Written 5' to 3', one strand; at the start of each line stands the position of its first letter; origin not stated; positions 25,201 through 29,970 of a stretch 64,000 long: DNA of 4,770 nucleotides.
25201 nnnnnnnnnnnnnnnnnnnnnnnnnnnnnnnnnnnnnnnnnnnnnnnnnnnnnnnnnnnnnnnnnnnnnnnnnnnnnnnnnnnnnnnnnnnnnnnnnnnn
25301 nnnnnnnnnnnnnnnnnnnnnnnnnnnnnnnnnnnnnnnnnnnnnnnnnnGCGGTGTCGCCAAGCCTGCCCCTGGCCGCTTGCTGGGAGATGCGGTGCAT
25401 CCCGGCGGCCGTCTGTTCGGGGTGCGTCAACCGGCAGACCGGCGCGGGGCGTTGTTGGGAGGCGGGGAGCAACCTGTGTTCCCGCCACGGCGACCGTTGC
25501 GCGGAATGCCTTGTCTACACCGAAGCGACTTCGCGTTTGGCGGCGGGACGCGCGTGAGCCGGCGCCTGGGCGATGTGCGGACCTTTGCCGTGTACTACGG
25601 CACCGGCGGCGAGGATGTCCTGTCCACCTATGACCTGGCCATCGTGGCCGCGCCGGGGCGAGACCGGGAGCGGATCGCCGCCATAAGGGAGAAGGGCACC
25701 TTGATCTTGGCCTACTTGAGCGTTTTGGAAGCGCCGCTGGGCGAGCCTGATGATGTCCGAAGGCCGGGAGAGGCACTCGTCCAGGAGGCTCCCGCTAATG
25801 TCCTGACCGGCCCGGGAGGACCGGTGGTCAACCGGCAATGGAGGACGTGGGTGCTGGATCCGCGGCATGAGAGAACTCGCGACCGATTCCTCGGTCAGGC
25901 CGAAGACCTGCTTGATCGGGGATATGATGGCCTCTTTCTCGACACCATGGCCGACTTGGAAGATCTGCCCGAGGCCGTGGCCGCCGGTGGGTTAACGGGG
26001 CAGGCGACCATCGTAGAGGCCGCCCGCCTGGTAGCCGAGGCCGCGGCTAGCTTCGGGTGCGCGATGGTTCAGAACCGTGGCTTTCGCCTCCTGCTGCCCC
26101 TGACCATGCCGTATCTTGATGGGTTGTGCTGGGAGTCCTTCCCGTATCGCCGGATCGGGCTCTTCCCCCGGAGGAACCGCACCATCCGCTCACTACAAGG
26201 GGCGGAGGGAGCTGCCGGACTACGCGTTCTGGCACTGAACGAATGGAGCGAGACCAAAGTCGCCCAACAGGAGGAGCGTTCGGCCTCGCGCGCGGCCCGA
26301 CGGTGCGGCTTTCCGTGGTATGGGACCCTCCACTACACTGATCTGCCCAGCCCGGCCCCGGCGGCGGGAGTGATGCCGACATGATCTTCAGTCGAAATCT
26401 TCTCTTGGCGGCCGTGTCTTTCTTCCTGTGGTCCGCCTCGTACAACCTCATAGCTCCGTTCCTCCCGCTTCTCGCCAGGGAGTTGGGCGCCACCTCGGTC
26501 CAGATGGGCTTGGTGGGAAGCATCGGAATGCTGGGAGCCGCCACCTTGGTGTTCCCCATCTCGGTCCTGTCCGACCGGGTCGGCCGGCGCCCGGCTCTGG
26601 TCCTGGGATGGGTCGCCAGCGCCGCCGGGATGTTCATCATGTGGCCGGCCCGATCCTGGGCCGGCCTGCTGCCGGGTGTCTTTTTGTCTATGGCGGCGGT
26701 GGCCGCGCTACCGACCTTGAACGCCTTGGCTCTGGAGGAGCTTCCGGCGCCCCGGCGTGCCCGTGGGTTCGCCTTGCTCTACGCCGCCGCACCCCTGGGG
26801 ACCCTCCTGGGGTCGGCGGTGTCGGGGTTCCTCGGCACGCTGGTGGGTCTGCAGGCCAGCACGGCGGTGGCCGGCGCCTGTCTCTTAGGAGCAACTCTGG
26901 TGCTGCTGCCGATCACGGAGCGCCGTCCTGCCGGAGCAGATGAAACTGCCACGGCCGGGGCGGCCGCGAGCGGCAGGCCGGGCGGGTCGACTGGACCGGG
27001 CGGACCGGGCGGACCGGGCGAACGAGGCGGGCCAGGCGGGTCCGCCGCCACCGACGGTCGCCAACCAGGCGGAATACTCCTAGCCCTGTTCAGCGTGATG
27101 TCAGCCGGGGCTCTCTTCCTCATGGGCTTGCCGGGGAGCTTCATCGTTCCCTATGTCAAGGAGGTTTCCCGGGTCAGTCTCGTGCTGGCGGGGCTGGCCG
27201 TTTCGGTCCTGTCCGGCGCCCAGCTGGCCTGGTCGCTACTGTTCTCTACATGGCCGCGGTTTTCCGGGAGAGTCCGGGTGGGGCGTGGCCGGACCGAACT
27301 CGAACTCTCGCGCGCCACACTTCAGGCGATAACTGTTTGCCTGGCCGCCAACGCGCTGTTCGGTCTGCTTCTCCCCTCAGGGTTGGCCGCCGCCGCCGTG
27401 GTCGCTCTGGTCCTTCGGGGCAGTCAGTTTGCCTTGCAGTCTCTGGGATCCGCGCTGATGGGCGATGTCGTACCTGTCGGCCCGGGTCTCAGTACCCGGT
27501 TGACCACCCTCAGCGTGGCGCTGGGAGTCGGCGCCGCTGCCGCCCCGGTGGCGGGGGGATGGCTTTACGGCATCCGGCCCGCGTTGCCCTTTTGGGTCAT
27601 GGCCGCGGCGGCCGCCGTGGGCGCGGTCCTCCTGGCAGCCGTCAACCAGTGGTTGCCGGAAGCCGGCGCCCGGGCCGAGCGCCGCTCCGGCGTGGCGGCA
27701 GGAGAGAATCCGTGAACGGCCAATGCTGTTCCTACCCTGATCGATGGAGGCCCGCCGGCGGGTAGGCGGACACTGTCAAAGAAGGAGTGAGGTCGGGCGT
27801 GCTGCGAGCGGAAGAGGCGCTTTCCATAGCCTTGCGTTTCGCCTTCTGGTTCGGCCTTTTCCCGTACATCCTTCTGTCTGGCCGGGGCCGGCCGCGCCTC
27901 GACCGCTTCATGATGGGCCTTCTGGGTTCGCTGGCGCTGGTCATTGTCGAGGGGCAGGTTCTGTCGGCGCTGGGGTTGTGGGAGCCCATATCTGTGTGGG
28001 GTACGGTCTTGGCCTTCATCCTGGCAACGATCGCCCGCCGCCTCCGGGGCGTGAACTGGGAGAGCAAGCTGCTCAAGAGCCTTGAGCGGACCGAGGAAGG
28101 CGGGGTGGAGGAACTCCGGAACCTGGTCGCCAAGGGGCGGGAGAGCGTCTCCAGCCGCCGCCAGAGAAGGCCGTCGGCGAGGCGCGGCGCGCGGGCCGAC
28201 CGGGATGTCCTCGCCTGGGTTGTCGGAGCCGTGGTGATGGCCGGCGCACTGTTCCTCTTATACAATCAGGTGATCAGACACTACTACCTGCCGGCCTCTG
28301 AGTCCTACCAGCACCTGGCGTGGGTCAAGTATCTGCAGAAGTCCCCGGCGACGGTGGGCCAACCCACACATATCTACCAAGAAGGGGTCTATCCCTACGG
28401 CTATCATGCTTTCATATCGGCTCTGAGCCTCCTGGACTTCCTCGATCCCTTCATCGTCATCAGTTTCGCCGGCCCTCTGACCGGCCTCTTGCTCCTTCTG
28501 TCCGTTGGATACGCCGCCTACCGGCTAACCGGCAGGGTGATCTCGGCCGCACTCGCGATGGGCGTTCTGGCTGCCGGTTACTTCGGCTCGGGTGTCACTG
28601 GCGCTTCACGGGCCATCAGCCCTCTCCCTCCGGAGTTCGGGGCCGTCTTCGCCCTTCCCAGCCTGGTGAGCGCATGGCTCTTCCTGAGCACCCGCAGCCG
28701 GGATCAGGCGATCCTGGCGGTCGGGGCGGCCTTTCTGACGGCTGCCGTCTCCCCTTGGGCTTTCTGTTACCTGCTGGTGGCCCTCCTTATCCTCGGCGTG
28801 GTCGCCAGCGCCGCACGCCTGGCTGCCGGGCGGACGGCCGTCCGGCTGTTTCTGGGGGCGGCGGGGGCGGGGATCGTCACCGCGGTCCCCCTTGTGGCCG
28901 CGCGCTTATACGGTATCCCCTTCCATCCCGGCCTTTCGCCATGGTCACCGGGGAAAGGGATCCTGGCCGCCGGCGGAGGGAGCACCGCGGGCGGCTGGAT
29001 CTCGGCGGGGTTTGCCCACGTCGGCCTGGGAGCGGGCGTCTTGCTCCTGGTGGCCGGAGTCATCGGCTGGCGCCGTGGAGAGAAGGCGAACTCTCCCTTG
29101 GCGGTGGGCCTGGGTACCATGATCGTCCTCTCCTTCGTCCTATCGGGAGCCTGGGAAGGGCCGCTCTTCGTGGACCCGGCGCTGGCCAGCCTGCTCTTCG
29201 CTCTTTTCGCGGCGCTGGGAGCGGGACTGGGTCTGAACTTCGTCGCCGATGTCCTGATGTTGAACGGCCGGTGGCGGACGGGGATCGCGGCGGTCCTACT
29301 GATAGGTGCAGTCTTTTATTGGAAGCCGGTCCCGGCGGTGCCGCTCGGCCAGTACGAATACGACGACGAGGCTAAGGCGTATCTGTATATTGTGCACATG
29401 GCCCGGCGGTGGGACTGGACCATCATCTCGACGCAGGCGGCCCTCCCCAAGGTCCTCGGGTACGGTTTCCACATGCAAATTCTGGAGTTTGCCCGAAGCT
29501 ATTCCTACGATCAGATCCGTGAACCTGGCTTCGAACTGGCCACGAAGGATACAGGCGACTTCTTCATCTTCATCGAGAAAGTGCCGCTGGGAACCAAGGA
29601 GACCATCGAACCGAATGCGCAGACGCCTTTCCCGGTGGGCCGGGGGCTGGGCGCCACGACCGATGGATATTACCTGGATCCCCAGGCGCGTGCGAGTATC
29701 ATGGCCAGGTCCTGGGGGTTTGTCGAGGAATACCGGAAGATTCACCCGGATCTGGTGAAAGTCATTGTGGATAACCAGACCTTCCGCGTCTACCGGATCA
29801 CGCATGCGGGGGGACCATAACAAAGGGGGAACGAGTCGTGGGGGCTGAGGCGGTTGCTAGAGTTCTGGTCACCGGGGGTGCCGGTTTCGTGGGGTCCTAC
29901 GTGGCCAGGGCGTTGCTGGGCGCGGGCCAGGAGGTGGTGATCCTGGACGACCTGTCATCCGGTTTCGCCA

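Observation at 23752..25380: Degenerate membrane-anchored HD-GYP protein as a possible replacement for PelD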

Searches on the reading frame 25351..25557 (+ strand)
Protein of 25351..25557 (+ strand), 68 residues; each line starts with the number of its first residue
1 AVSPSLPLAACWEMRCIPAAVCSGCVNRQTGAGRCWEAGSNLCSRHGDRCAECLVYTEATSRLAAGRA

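Call 23: search_protein_families(library=pfam, proteins=[window:25351-25557:+], max_evalue=10)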
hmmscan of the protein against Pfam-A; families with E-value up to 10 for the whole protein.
window:25351-25557:+ (68 aa): 0 families

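Call 36: search_protein_families(library=ncbifam, proteins=[window:25351-25557:+], max_evalue=10)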
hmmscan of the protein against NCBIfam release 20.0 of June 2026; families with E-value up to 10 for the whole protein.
window:25351-25557:+ (68 aa): 0 families

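Call 70: search_protein_representatives(alignment_id=A3)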
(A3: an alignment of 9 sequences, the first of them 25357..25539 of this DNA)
Query: 9 sequences, 61 profile positions. Proteins with E-value up to 0.001 (for the whole library): 319; up to 1e-10: 96; up to 1e-30: 0. The best 150 are listed.
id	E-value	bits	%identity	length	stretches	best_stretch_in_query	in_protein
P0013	1.0e-24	102.2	-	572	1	1-61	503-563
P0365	4.2e-24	100.3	-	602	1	1-61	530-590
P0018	1.5e-23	98.5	-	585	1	1-61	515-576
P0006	1.9e-23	98.2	-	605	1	3-60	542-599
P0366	3.7e-23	97.3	-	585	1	2-60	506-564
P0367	1.5e-22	95.3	-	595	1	3-60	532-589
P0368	5.1e-22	93.6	-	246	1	3-58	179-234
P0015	1.1e-21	92.6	-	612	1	3-60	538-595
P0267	9.5e-20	86.3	-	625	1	3-61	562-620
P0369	1.2e-19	86.0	-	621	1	3-61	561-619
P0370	1.4e-19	85.8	-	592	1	2-58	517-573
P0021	2.2e-19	85.1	-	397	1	2-61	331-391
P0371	2.3e-19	85.1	-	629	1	2-61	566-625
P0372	3.8e-19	84.4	-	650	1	3-61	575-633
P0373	3.8e-19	84.4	-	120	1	3-61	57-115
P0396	1.4e-16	76.2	-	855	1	3-60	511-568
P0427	5.2e-13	64.8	-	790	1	3-60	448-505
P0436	2.6e-12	62.5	-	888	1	2-61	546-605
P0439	3.3e-12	62.2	-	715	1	4-60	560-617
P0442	1.3e-11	60.3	-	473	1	6-60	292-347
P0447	1.3e-10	57.1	-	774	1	4-60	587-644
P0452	1.8e-10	56.6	-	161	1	1-61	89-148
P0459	1.9e-09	53.3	-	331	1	5-60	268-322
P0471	3.3e-08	49.4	-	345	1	6-56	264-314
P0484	2.4e-07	46.6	-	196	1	7-54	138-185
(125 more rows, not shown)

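Call 71: search_protein_families(library=pfam, proteins=[P0396, P0427, P0436, P0439, P0447, P0442, P0459, P0471, P0484, P0452], max_evalue=0.001)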
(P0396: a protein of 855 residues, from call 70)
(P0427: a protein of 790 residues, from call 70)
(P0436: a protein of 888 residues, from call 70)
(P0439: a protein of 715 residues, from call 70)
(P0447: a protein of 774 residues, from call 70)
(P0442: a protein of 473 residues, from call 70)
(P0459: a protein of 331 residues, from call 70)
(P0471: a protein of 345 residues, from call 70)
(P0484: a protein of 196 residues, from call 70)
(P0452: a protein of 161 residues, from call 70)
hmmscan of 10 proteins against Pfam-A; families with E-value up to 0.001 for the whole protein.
P0396 (855 aa): 3 families
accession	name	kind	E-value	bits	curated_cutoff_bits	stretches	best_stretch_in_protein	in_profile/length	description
PF13487.12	HD_5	-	9.8e-34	117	27.2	1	329-491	4-169/170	HD domain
PF03537.19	Glyco_hydro_114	-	2.9e-13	50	27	1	611-783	10-175/231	Glycoside-hydrolase family GH114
PF01966.28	HD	-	3.8e-08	34.1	22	1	340-454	2-109/116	HD domain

P0427 (790 aa): 3 families
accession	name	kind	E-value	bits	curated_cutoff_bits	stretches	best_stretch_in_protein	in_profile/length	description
PF13487.12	HD_5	-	1e-28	100.7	27.2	1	265-429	3-170/170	HD domain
PF03537.19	Glyco_hydro_114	-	1.6e-08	34.6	27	1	558-712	19-172/231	Glycoside-hydrolase family GH114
PF01966.28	HD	-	4.4e-08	33.9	22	1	281-391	6-109/116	HD domain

P0436 (888 aa): 3 families
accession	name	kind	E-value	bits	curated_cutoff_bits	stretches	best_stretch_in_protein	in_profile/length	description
PF13487.12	HD_5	-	6.4e-27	94.8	27.2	1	364-527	3-169/170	HD domain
PF03537.19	Glyco_hydro_114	-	2.3e-12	47.1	27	1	652-811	17-173/231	Glycoside-hydrolase family GH114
PF01966.28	HD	-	6.1e-07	30.2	22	1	381-490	7-109/116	HD domain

P0439 (715 aa): 7 families
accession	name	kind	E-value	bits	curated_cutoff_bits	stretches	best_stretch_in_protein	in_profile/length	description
PF13487.12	HD_5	-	1.6e-23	83.7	27.2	1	388-541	4-169/170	HD domain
PF13185.12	GAF_2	-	1.9e-11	44.8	28.6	1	238-365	3-133/136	GAF domain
PF01966.28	HD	-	3.2e-09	37.5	22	1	400-507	3-112/116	HD domain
PF13492.12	GAF_3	-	1.3e-08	35.7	27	1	243-362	6-122/129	GAF domain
PF01740.26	STAS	-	9.5e-08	32.2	22.6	1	635-713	3-82/106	STAS domain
PF01590.32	GAF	-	1.5e-05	26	22.4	1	268-363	39-129/133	GAF domain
PF13466.11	STAS_2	-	2.1e-05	25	29.2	1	645-713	1-68/80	STAS domain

P0447 (774 aa): 2 families
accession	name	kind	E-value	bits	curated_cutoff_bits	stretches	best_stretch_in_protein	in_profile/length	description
PF13487.12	HD_5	-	4.6e-18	66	27.2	1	487-569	88-170/170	HD domain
PF01740.26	STAS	-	1e-09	38.6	22.6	1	666-765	5-105/106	STAS domain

P0442 (473 aa): 6 families
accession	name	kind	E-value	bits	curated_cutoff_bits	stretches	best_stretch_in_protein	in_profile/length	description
PF13487.12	HD_5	-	2.2e-24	86.6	27.2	1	117-272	3-170/170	HD domain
PF01740.26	STAS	-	4.6e-22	78.2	22.6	1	366-467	4-106/106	STAS domain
PF13466.11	STAS_2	-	2.8e-13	50.3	29.2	1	375-455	1-80/80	STAS domain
PF01966.28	HD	-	5.1e-13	49.8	22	1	129-235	2-110/116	HD domain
PF01590.32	GAF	-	0.00015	22.8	22.4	1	41-96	79-132/133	GAF domain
PF13185.12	GAF_2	-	0.00029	21.5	28.6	1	45-97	84-135/136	GAF domain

P0459 (331 aa): 2 families
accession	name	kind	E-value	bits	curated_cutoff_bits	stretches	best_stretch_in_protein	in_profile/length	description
PF13487.12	HD_5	-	5.3e-35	121.1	27.2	1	87-248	5-169/170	HD domain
PF01966.28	HD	-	1.9e-15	57.6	22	1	99-218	4-116/116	HD domain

P0471 (345 aa): 2 families
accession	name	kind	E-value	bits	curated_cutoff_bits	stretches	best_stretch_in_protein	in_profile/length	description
PF13487.12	HD_5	-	7.8e-39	133.6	27.2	1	83-247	3-170/170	HD domain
PF01966.28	HD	-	5.4e-15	56.1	22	1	96-214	3-114/116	HD domain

P0484 (196 aa): 2 families
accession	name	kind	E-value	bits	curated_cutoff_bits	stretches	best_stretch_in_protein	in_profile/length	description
PF13487.12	HD_5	-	4.3e-27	95.4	27.2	1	10-115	65-170/170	HD domain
PF01966.28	HD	-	3.9e-07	30.8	22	1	18-79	50-111/116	HD domain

P0452 (161 aa): 1 family
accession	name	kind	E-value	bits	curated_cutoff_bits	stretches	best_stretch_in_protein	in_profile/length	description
PF13487.12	HD_5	-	1.1e-23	84.3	27.2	1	1-72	98-169/170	HD domain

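Call 83: find_encoding_contigs(protein=P0396, flank=10000, max_places=1)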
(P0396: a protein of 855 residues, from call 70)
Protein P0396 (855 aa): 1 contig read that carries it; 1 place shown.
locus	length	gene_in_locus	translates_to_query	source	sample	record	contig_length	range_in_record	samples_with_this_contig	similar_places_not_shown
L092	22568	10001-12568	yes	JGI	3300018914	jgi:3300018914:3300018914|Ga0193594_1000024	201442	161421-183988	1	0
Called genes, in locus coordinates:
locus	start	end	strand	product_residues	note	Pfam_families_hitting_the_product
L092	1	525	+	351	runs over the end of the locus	PF14907:NTP_transf_5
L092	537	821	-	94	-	-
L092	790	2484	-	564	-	PF02463:SMC_N (faint), PF00664:ABC_membrane, PF00005:ABC_tran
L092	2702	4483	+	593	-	PF11997:DUF3492, PF13439:Glyco_transf_4, PF20706:GT4-conflict (weak), PF00534:Glycos_transf_1, PF13692:Glyco_trans_1_4, PF13524:Glyco_trans_1_2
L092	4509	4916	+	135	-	-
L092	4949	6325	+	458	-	-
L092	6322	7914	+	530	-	-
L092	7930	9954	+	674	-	-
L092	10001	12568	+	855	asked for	PF01966:HD, PF13487:HD_5, PF03537:Glyco_hydro_114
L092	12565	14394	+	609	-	PF13487:HD_5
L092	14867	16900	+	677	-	PF04879:Molybdop_Fe4S4, PF00384:Molybdopterin, PF01568:Molydop_binding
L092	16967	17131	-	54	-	-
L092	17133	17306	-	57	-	-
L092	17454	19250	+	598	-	PF05226:CHASE2, PF00211:Guanylate_cyc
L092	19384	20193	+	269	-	PF00535:Glycos_transf_2, PF13641:Glyco_tranf_2_3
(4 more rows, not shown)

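Call 96: predict_structure(alignment_id=A3)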
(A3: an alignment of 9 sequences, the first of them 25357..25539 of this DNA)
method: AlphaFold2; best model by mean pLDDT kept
length: 61 residues; sequences in the alignment: 9
mean_pLDDT: 56.3   pTM: 0.33
mean pLDDT of the five models: 56.3, 47.3, 46.9, 41.6, 41.6
residues with pLDDT >= 90: 0; 70-90: 0; 50-70: 54; < 50: 7
segments of 3 or more residues with pLDDT < 50: none
pLDDT, mean of each block of 10 residues (from residue 1): 57 54 59 56 50 61 57
secondary structure, 60 per line:
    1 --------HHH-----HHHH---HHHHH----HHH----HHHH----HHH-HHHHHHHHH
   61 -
elements in order: H17-20 H24-28 H40-43 H52-60

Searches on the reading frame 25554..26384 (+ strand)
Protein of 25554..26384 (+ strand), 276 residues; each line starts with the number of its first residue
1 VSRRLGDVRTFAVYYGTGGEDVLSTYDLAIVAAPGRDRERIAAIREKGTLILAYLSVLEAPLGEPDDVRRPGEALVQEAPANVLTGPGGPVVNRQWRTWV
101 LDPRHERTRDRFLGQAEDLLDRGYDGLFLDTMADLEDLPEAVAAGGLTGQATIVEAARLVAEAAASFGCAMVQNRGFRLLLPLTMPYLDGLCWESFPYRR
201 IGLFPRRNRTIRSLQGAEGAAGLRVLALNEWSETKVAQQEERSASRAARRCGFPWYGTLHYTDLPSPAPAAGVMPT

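Call 5: search_protein_families(library=pfam, proteins=[window:25554-26384:+], max_evalue=0.01)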
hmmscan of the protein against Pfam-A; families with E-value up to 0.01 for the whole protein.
window:25554-26384:+ (276 aa): 1 family
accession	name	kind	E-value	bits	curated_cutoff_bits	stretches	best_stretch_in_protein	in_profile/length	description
PF03537.19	Glyco_hydro_114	-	2.3e-06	27.5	27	1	24-196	18-174/231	Glycoside-hydrolase family GH114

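Call 8: search_protein_families(library=ncbifam, proteins=[window:25554-26384:+], max_evalue=0.01)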
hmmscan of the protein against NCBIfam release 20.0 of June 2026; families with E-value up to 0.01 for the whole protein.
window:25554-26384:+ (276 aa): 2 families
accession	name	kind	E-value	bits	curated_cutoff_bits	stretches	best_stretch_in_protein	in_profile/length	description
NF006396.0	PRK08645.1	equivalog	0.0088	14.2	453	0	104-156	118-170/611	bifunctional homocysteine S-methyltransferase/methylenetetrahydrofolate reductase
NF005718.0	PRK07534.1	equivalog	0.0089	15.3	338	0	230-261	149-180/337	betaine--homocysteine S-methyltransferase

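Call 89: search_solved_structures(query=window:25554-26384:+, max_evalue=1)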
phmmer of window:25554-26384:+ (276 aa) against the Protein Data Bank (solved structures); distinct sequences matched with E-value up to 1: 3.
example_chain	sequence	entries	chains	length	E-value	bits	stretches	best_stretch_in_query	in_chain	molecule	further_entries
5tcb_A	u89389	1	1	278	0.00038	23.5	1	23-180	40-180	PelA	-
5tsy_A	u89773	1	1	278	0.00042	23.3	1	23-180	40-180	PelA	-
9cgy_A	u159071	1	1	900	0.0054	19.6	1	23-135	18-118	PelA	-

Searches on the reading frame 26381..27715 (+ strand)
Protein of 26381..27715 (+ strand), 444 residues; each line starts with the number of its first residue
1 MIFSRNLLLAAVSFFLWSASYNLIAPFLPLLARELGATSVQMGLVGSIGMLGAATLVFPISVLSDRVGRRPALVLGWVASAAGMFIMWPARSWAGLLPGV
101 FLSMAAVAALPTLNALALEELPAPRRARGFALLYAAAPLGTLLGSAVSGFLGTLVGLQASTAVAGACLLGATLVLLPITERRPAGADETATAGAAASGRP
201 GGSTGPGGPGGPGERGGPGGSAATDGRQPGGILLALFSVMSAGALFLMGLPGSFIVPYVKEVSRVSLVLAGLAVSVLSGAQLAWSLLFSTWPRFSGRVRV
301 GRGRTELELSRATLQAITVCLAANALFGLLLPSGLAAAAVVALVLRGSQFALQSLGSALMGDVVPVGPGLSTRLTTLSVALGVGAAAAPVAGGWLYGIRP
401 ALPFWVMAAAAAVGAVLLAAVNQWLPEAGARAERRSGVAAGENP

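Call 5: search_protein_families(library=pfam, proteins=[window:26381-27715:+], max_evalue=0.01)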
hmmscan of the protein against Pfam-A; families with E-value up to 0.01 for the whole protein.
window:26381-27715:+ (444 aa): 4 families
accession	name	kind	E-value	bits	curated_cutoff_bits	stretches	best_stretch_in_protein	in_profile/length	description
PF07690.21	MFS_1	-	2.1e-28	99.7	33.4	1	11-346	2-304/347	Major Facilitator Superfamily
PF00083.30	Sugar_tr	-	0.0002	20.8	22.3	1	6-95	255-349/452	Sugar (and other) transporter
PF12832.13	MFS_1_like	-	0.0065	16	25.2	1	11-151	218-361/373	MFS_1 like family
PF01306.25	LacY_symp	-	0.0069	15.7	24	0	12-80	18-81/413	LacY proton/sugar symporter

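Call 8: search_protein_families(library=ncbifam, proteins=[window:26381-27715:+], max_evalue=0.01)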
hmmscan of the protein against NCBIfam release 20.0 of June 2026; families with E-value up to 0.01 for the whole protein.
window:26381-27715:+ (444 aa): 22 families
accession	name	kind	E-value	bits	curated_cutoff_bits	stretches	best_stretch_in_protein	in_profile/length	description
TIGR00895.1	2A0115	subfamily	1.5e-09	37.3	418.55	1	18-171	30-185/398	aromatic acid/H+ symport family MFS transporter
TIGR00880.1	2_A_01_02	superfamily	2.3e-06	27.8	131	1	54-176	10-135/141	multidrug resistance protein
NF007372.0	PRK09874.1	equivalog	3.6e-06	26.3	571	1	3-175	12-189/408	multidrug efflux MFS transporter MdtG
TIGR00879.1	SP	subfamily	4.4e-06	25.5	237.8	1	3-87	310-394/510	sugar porter family MFS transporter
NF012177.1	tet_MFS_42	exception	4.7e-05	22.8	850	1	40-169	36-164/411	tetracycline efflux MFS transporter Tet(42)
TIGR00893.1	2A0114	subfamily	6.2e-05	22.1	395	1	30-180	19-171/399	D-galactonate transporter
TIGR00885.1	fucP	equivalog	7e-05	22.2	280.4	1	9-110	7-111/410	L-fucose:H+ symporter permease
NF007077.0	PRK09528.1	subfamily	8.5e-05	21.2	429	0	7-116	13-132/421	galactoside permease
NF012174.0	tet_MFS_A_B_C_D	equivalog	0.00019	20.4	475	1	11-176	8-174/382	Tet(A)/Tet(B)/Tet(C) family tetracycline efflux MFS transporter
NF007524.0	PRK10133.1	equivalog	0.00019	20.4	427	1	11-112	32-136/438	L-fucose:H+ symporter permease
NF008586.0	PRK11551.1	equivalog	0.0002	20.5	410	1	29-167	39-178/406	3-(3-hydroxy-phenyl)propionate transporter MhpT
TIGR00882.1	2A0105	subfamily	0.00026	20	220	0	7-81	4-77/396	oligosaccharide MFS transporter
NF012190.1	tet_MFS_B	exception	0.00057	19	850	1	14-155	12-156/400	tetracycline efflux MFS transporter Tet(B)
TIGR00890.1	2A0111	subfamily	0.00068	18.7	374.85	1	10-171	210-374/377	oxalate/formate antiport family MFS transporter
TIGR00710.1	efflux_Bcr_CflA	subfamily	0.0013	18.2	200.9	1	14-151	14-152/385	Bcr/CflA family efflux MFS transporter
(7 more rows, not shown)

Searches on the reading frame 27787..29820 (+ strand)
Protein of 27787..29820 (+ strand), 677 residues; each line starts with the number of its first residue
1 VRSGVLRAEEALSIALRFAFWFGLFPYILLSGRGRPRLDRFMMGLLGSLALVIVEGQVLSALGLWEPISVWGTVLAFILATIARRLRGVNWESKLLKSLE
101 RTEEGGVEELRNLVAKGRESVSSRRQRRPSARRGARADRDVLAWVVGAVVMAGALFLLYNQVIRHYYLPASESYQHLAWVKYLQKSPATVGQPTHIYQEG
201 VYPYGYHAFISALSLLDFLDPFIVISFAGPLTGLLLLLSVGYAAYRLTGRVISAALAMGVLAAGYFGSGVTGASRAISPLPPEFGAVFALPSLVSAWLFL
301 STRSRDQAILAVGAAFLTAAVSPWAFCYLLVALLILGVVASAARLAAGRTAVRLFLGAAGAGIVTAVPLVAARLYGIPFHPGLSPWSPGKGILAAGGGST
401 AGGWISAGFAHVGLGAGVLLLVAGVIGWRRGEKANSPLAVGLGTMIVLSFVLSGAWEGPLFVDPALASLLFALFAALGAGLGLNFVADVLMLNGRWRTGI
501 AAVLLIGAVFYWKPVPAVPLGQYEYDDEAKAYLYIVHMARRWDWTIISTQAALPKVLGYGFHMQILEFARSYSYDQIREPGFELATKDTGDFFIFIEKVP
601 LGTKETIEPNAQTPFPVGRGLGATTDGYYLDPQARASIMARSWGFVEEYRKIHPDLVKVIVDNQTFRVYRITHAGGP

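Call 5: search_protein_families(library=pfam, proteins=[window:27787-29820:+], max_evalue=0.01)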
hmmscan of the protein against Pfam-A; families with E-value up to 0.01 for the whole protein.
window:27787-29820:+ (677 aa): 0 families

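Call 8: search_protein_families(library=ncbifam, proteins=[window:27787-29820:+], max_evalue=0.01)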
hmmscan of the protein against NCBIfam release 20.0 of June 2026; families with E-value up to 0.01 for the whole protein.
window:27787-29820:+ (677 aa): 0 families

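Call 23: search_protein_families(library=pfam, proteins=[window:27787-29820:+], max_evalue=10)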
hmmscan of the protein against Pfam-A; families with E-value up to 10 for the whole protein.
window:27787-29820:+ (677 aa): 1 family
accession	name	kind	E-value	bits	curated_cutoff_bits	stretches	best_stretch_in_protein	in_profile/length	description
PF13734.11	Inhibitor_I69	-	0.014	16.3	25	1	522-564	35-77/98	Spi protease inhibitor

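Call 36: search_protein_families(library=ncbifam, proteins=[window:27787-29820:+], max_evalue=10)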
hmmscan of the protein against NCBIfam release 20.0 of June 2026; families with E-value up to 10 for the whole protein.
window:27787-29820:+ (677 aa): 0 families

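Call 68: search_solved_structures(query=window:27787-29820:+, max_evalue=1)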
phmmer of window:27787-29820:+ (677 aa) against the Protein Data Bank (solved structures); distinct sequences matched with E-value up to 1: 0.
